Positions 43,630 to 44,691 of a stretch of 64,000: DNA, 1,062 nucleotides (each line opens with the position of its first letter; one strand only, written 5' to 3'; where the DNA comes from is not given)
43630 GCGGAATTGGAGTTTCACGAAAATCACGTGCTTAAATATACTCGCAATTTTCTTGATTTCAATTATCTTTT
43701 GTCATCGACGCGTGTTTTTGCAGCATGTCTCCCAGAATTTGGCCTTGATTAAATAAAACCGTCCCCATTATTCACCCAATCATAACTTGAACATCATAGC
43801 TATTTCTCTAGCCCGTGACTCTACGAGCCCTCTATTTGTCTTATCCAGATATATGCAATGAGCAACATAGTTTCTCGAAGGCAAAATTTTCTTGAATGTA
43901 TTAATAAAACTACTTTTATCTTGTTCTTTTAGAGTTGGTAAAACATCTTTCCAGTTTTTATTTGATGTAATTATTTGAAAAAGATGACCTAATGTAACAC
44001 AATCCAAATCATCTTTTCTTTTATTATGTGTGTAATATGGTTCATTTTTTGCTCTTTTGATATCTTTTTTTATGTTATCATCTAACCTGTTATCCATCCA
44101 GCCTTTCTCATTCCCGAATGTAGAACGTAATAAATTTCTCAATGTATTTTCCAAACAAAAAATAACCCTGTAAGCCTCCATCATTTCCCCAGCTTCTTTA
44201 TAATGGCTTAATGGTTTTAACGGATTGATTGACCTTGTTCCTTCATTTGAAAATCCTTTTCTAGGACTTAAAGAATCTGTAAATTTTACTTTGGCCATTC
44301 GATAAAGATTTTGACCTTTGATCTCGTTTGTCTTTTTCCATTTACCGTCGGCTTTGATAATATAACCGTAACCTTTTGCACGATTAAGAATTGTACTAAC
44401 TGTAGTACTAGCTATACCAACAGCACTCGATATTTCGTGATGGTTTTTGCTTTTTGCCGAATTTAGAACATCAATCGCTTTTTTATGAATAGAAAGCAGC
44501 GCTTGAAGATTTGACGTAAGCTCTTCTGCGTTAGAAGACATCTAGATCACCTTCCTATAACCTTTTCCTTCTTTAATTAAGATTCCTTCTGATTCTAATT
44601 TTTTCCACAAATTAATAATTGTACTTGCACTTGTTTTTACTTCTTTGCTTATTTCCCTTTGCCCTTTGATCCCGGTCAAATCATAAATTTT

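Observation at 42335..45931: Two HEPN (R-x4-H) genes embedded in an array of five paralogous mini-HTH genes and three winged-HTH modules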

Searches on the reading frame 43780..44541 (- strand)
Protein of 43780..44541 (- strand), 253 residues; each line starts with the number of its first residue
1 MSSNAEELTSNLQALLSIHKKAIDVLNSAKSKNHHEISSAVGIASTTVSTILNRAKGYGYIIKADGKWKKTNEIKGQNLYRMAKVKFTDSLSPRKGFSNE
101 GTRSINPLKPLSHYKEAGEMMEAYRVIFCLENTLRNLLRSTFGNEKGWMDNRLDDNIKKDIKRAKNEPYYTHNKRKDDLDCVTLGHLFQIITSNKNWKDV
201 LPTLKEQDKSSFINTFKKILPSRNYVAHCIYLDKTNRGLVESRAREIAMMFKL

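Call 3: search_protein_families(library=pfam, proteins=[window:43780-44541:-], max_evalue=1)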
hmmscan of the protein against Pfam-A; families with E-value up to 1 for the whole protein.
window:43780-44541:- (253 aa): 5 families
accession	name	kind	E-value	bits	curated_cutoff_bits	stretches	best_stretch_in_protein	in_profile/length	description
PF17326.7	DUF5365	-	0.018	15.9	26.3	0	113-139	51-76/116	Family of unknown function (DUF5365)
PF01978.25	TrmB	-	0.046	14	25.6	1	28-80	19-62/68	Sugar-specific transcriptional regulator TrmB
PF13412.12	HTH_24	-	0.067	13.2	21.9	1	25-61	11-47/48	Winged helix-turn-helix DNA-binding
PF13545.12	HTH_Crp_2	-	0.097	13.1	27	1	33-62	24-53/70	Crp-like helix-turn-helix domain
PF17171.9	GST_C_6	-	0.21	11.8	28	1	177-203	24-46/64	Glutathione S-transferase, C-terminal domain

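Call 4: search_protein_families(library=padloc, proteins=[window:43780-44541:-], max_evalue=1)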
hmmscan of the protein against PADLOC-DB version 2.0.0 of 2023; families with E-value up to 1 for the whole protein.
window:43780-44541:- (253 aa): 8 families
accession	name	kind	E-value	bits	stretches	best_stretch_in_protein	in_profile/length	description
PDLC04592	PDC-M34B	-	4.7e-17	60.3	1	112-236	50-175/192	-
PDLC04591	PDC-M34B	-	2.7e-08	31.8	1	115-246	46-179/185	-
PDLC04590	PDC-M34B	-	1.7e-06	26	1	113-235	6-129/147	-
PDLC01687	Csx1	-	0.0029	15.7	1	155-234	69-130/152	Csx1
PDLC01865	CARF3--CARF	-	0.0091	13.6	1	11-80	143-201/215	-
PDLC01857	CARF3--CARF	-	0.01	13.5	1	11-70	122-181/201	-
PDLC01848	CARF3--CARF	-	0.017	12.8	1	16-71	133-184/197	-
PDLC04114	JukB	-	0.03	11.8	1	189-247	257-318/323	-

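Call 5: search_protein_families(library=ncbifam, proteins=[window:43780-44541:-], max_evalue=1)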
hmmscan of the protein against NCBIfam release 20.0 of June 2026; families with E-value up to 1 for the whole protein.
window:43780-44541:- (253 aa): 2 families
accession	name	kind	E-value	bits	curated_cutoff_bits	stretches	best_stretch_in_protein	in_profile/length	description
NF053863.1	DS11_antiphage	equivalog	0.0014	17.8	260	1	158-228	219-284/305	CBS domain-containing anti-phage protein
NF050133.1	TransRegFabT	equivalog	0.091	13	200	1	21-66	33-78/138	fatty acid biosynthesis transcriptional regulator FabT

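Call 17: find_homologous_proteins(query=window:43780-44541:-)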
Query window:43780-44541:- (253 aa): 19 proteins with E <= 0.001 among 182 candidates.
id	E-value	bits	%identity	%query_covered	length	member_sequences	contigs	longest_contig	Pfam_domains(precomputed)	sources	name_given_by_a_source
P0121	1.1e-164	564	100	100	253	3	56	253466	-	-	-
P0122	2.2e-129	448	80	100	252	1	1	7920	-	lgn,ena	-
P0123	4.6e-129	447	79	100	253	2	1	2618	-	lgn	-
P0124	4.6e-123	427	78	100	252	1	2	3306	-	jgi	jgi:hypothetical protein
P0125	4.0e-114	398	72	100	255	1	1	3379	PF18731.7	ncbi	-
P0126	8.8e-113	394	69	100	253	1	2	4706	-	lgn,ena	-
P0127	7.8e-103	361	65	99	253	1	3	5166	-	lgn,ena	-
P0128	5.3e-102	358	65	99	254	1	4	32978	-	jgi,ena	-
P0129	2.3e-101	356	64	100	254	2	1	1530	PF13412.13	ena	-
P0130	3.6e-100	352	64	98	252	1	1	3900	-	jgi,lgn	-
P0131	3.7e-100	352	63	99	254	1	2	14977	-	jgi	-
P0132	5.0e-99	349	65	99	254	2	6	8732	-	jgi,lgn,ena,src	-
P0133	1.4e-97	344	64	99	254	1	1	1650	-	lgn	-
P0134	1.8e-97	344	64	93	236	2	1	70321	-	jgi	-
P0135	1.2e-95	338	63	99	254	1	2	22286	-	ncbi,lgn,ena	-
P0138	8.6e-91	322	59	100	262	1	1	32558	-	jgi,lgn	jgi:hypothetical protein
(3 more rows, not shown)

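Call 19: find_encoding_contigs(protein=P0128, flank=6000, max_places=3)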
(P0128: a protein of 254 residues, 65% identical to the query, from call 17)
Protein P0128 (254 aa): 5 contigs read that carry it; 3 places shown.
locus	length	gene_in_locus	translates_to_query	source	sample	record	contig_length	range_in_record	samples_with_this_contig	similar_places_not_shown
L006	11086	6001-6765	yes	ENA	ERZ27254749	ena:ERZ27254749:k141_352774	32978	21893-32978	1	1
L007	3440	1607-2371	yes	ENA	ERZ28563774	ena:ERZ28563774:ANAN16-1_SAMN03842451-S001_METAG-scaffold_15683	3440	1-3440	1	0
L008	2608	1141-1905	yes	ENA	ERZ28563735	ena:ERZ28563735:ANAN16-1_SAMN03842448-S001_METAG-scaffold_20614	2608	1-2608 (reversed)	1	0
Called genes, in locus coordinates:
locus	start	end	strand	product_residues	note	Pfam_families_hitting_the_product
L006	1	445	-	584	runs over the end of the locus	PF04068:Fer4_RLI, PF14697:Fer4_21 (weak), PF02463:SMC_N, PF13175:AAA_15 (faint), PF00005:ABC_tran, PF13304:AAA_21 (faint), PF00005:ABC_tran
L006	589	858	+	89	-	-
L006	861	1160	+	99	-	PF04014:MazE_antitoxin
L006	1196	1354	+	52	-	-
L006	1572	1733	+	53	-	-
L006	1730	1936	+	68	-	-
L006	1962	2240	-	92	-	-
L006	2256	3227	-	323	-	-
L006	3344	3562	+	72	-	-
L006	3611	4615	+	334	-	PF04055:Radical_SAM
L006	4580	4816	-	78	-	-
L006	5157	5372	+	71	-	-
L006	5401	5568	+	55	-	-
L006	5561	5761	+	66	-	-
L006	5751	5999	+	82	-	-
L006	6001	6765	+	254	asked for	-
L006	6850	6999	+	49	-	-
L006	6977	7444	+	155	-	-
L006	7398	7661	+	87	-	PF00589:Phage_integrase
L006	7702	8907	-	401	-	PF12704:MacB_PCD, PF02687:FtsX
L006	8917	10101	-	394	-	PF12704:MacB_PCD, PF02687:FtsX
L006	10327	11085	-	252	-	?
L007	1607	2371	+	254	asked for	-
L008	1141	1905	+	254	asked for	-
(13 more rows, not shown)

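Call 20: find_encoding_contigs(protein=P0134, flank=6000, max_places=2)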
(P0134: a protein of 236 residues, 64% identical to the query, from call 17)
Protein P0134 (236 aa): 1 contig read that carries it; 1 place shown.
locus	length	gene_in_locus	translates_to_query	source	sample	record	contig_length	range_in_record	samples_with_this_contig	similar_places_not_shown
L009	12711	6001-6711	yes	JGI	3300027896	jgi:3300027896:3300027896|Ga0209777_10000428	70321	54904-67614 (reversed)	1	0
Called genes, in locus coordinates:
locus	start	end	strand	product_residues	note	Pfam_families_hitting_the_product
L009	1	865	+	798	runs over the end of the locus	-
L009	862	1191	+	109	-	-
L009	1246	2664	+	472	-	-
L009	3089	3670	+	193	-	-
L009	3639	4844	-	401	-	PF12844:HTH_19 (faint), PF13560:HTH_31 (faint), PF01381:HTH_3 (weak), PF14528:LAGLIDADG_3 (weak)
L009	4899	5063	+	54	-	-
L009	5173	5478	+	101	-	PF24034:DUF7343 (weak), PF01022:HTH_5, PF01978:TrmB (weak), PF13412:HTH_24 (weak), PF22979:HTH_69 (faint)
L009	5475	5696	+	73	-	-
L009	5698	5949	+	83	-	-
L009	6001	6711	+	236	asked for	-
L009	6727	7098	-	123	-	-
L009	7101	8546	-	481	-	PF02934:GatB_N, PF02637:GatB_Yqey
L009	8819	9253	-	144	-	PF11969:DcpS_C, PF01230:HIT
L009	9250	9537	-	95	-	PF03083:MtN3_slv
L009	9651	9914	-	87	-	-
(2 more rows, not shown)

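Call 21: find_encoding_contigs(protein=P0135, flank=6000, max_places=2)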
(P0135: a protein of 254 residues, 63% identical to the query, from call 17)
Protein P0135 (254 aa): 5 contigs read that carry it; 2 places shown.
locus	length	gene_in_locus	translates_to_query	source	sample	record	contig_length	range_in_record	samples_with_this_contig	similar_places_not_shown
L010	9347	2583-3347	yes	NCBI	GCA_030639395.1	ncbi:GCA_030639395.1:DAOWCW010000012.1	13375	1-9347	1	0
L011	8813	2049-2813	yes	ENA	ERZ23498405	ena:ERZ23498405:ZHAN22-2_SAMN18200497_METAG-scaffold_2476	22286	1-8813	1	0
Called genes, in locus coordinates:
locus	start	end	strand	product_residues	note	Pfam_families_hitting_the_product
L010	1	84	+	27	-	?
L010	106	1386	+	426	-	PF02403:Seryl_tRNA_N, PF00587:tRNA-synt_2b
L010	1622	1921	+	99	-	-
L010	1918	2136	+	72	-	-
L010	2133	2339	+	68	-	-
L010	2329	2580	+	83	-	-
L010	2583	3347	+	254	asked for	-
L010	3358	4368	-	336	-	-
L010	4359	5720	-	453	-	PF00092:VWA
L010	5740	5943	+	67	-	-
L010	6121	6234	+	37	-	-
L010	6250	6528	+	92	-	-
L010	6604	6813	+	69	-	-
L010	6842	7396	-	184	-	-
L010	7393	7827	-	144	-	-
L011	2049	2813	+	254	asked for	-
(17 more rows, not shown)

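Call 22: find_encoding_contigs(protein=P0138, flank=6000, max_places=2)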
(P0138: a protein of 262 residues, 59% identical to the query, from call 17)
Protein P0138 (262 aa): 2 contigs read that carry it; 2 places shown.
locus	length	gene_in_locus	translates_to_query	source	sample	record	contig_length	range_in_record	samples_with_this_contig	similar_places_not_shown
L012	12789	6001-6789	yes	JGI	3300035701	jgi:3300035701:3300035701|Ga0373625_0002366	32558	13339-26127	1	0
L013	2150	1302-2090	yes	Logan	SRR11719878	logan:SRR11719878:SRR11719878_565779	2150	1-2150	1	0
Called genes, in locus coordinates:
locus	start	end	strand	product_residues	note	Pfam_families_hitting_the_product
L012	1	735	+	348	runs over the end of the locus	PF08068:DKCLD, PF01509:TruB_N, PF21238:Pus10_C (weak), PF16198:TruB_C_2, PF01472:PUA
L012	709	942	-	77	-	PF01037:AsnC_trans_reg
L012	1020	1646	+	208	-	PF01135:PCMT (weak), PF05175:MTS, PF10294:Methyltransf_16, PF06325:PrmA, PF03602:Cons_hypoth95 (weak), PF13847:Methyltransf_31, PF08241:Methyltransf_11 (weak), PF13649:Methyltransf_25, +1 more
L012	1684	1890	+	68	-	-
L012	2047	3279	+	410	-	PF00589:Phage_integrase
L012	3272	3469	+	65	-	-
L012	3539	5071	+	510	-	PF12161:HsdM_N, PF02384:N6_Mtase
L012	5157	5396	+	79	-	-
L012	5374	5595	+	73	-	-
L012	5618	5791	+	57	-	-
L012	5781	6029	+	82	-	-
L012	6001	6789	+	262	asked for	-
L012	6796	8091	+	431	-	PF01420:Methylase_S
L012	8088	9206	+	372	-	-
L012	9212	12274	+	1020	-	PF04313:HSDR_N, PF04851:ResIII, PF18766:SWI2_SNF2, PF22679:T1R_D3-like, PF11867:T1RH-like_C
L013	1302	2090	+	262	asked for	-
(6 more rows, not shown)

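Call 45: find_encoding_contigs(protein=P0121, flank=6000, max_places=6)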
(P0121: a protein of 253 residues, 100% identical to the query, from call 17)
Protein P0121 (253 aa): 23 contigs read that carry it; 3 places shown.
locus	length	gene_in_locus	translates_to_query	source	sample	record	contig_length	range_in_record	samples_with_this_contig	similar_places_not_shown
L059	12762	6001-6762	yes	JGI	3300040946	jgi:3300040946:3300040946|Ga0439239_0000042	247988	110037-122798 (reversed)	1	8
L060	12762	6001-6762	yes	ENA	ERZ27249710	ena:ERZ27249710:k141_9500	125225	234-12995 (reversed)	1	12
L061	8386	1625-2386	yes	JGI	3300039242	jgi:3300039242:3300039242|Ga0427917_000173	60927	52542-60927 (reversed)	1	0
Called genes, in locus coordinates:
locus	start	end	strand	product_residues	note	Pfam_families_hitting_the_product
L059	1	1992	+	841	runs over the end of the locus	PF00690:Cation_ATPase_N, PF00122:E1-E2_ATPase, PF13246:Cation_ATPase, PF00702:Hydrolase, PF00689:Cation_ATPase_C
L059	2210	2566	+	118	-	-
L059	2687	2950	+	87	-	PF05015:HigB-like_toxin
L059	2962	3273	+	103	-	PF01381:HTH_3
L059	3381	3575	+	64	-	-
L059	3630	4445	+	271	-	PF02146:SIR2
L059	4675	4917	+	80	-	-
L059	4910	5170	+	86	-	PF08281:Sigma70_r4_2 (faint)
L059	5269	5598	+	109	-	PF12802:MarR_2 (weak)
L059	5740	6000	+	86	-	-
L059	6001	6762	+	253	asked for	-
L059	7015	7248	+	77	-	-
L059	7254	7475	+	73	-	-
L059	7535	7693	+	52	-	-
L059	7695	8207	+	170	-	-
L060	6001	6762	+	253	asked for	-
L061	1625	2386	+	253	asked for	-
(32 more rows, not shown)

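Call 50: search_protein_families(library=pfam, alignment_id=A2, max_evalue=0.01)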
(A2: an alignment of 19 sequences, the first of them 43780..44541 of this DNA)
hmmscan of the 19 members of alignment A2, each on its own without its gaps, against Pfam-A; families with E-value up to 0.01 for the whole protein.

A. member 1, window:43780-44541:- (253 aa): 0 families

B. families by the number of members that match (of 19 scanned): 20 families
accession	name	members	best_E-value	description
PF18731.6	HEPN_Swt1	10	1.8e-06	Swt1-like HEPN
PF13412.12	HTH_24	7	1.4e-07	Winged helix-turn-helix DNA-binding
PF01978.25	TrmB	7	0.00023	Sugar-specific transcriptional regulator TrmB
PF04967.18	HTH_10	6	0.002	HTH DNA binding domain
PF13384.12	HTH_23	3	0.0015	Homeodomain-like domain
PF13545.12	HTH_Crp_2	3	0.0019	Crp-like helix-turn-helix domain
PF12802.13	MarR_2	2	7.1e-05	MarR family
PF25787.1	HTH_SB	2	0.00043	Sleeping Beauty transposase HTH domain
PF13936.12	HTH_38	2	0.0008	Helix-turn-helix domain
PF08281.18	Sigma70_r4_2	2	0.0024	Sigma-70, region 4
PF18735.6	HEPN_RiboL-PSP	2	0.0034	RiboL-PSP-HEPN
PF10007.15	DUF2250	1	0.0012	Uncharacterized protein conserved in archaea (DUF2250)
PF14493.12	HTH_40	1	0.003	Helix-turn-helix domain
PF01022.26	HTH_5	1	0.0031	Bacterial regulatory protein, arsR family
PF24409.1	wHTH-PRTase_assc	1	0.0031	wHTH-PRTase associated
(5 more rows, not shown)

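Call 63: find_related_loci(query=A2, collection=metagenome_contigs, flank=4000)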
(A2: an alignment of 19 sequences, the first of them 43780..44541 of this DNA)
Query A2 (253 aa) in metagenome_contigs; peptide patterns used: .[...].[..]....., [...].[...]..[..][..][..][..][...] (x = any residue, [..] = any of these).
445 stretches matched a pattern; 9 encode a relative of the query (tblastn E <= 1e-3); 9 distinct loci.
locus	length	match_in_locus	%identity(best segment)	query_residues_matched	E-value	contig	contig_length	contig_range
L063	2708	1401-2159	67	1-253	9e-123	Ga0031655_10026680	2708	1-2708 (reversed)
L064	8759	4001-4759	67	1-253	5e-118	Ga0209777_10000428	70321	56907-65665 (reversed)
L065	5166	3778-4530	65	3-253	1e-112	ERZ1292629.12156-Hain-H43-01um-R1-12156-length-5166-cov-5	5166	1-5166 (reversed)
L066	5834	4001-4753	65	1-251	5e-111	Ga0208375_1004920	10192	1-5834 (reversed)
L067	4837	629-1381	65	1-251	1e-108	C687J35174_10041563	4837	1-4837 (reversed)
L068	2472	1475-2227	60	1-251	1e-107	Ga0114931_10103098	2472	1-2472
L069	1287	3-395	64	123-253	1e-58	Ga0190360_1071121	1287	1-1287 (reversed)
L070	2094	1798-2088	70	1-97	2e-40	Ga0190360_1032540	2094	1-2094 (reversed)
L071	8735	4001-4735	36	1-245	2e-36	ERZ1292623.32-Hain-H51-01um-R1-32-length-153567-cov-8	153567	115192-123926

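Call 76: search_protein_families(library=pfam, proteins=[L006:6977-7441:+], max_evalue=0.01)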
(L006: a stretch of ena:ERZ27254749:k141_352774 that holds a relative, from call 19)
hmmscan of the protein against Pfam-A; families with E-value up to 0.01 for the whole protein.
L006:6977-7441:+ (155 aa): 0 families

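Call 77: search_protein_families(library=padloc, proteins=[L006:6977-7441:+], max_evalue=0.01)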
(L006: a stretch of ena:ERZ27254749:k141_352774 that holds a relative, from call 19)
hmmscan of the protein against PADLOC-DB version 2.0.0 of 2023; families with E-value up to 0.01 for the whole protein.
L006:6977-7441:+ (155 aa): 1 family
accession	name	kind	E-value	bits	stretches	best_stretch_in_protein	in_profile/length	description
PDLC04597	PDC-M36A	-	0.0074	13.1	1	76-132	189-245/457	-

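Call 78: predict_structure(alignment_id=A2)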
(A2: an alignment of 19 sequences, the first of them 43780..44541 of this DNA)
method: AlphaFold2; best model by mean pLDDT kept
length: 253 residues; sequences in the alignment: 19
mean_pLDDT: 79.9   pTM: 0.55
mean pLDDT of the five models: 79.9, 79.8, 78.7, 78.2, 73.7
residues with pLDDT >= 90: 93; 70-90: 101; 50-70: 25; < 50: 34
segments of 3 or more residues with pLDDT < 50: 1-12, 80-98, 100-102
pLDDT, mean of each block of 10 residues (from residue 1): 41 60 85 89 87 82 88 61 43 46 65 83 93 94 88 92 82 74 93 93 92 95 89 91 94 85
secondary structure, 60 per line:
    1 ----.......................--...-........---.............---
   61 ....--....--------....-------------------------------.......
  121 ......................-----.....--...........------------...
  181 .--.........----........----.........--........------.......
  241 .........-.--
elements in order: H5-27 E30-32 H34-41 H45-57 E61-64 E67-70 H79-82 H114-142 H148-152 H155-165 H178-181 H184-192 H197-203 H209-217 H220-227 H234-249

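Call 82: fold_search(model_id=the predicted structure, library=pdb)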
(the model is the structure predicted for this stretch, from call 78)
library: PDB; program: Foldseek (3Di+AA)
matches with E <= 10: 1280; with E <= 0.001: 0
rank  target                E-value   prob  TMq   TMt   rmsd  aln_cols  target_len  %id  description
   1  1hw1_A                1.5e-02  0.69  0.18  0.19  18.6       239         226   13  THE FADR-DNA COMPLEX: TRANSCRIPTIONAL CONTROL OF FATTY ACID METABOLISM IN ESCHERICHIA COLI (released 2001-01-24)
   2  8y41_A                1.9e-02  0.57  0.19  0.18  21.1       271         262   14  VcFadRqm, mutant protein of Fatty Acid Responsive Transcription Factor from Vibrio cholerae, in Complex with oleoyl-Co (released 2025-02-05)
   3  1e2x                  4.7e-02  0.54  0.19  0.22  17.7       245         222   12  FadR, fatty acid responsive transcription factor from E. coli (released 2000-12-03)
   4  8y3z_A                7.2e-02  0.30  0.16  0.15  21.4       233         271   15  VcFadRqm, Genetically engineered mutants of Vibrio cholerae fadR, in Complex with DNA (released 2025-02-05)
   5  3sxy_A                8.9e-02  0.38  0.19  0.23  21.1       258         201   12  Metal-free full-length structure of Tm0439, a metal-binding FCD family transcriptional regulator (released 2011-11-16)
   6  8y41_D                9.3e-02  0.28  0.16  0.16  21.1       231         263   14  VcFadRqm, mutant protein of Fatty Acid Responsive Transcription Factor from Vibrio cholerae, in Complex with oleoyl-Co (released 2025-02-05)
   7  1h9g                  9.8e-02  0.47  0.18  0.20  16.7       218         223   16  FadR, FATTY ACID RESPONSIVE TRANSCRIPTION FACTOR FROM E. COLI, in complex with myristoyl-CoA (released 2001-03-09)
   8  4p96_A                9.8e-02  0.23  0.17  0.16  22.2       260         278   13  FadR, Fatty Acid Responsive Transcription Factor from Vibrio cholerae (released 2015-02-04)
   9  3mcz_A                1.1e-01  1.00  0.20  0.15   6.0        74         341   14  The Structure of an O-methyltransferase family protein from Burkholderia thailandensis. (released 2010-05-26)
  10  6z74_D                1.1e-01  0.30  0.18  0.19  19.1       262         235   11  Structure of the transcriptional repressor Atu1419 (VanR) in complex with a fortuitous citrate from agrobacterium fabr (released 2020-12-02)
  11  8bif_D                1.2e-01  1.00  0.18  0.15   6.4        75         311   13  O-Methyltransferase Plu4892 in complex with SAH (released 2023-03-08)
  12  2g7u_B                1.2e-01  0.99  0.20  0.20  15.3       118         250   15  2.3 A structure of putative catechol degradative operon regulator from Rhodococcus sp. RHA1 (released 2006-04-04)
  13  2kko_MODEL_1_A        1.2e-01  0.97  0.18  0.37   9.0        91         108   18  Solution NMR structure of the homodimeric winged helix-turn-helix DNA-binding domain (fragment 1-100) Mb0332 f (released 2009-08-11)
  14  1hw2_A                1.2e-01  0.28  0.17  0.19  19.1       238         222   13  FADR-DNA COMPLEX: TRANSCRIPTIONAL CONTROL OF FATTY ACID METABOLISM IN ECHERICHIA COLI (released 2001-01-22)
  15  5dv5_A                1.2e-01  0.18  0.16  0.15  19.9       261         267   13  The fatty acid-responsive FadR repressor of Vibrio alginolyticus complex with Palmitoyl-CoA (released 2016-10-05)
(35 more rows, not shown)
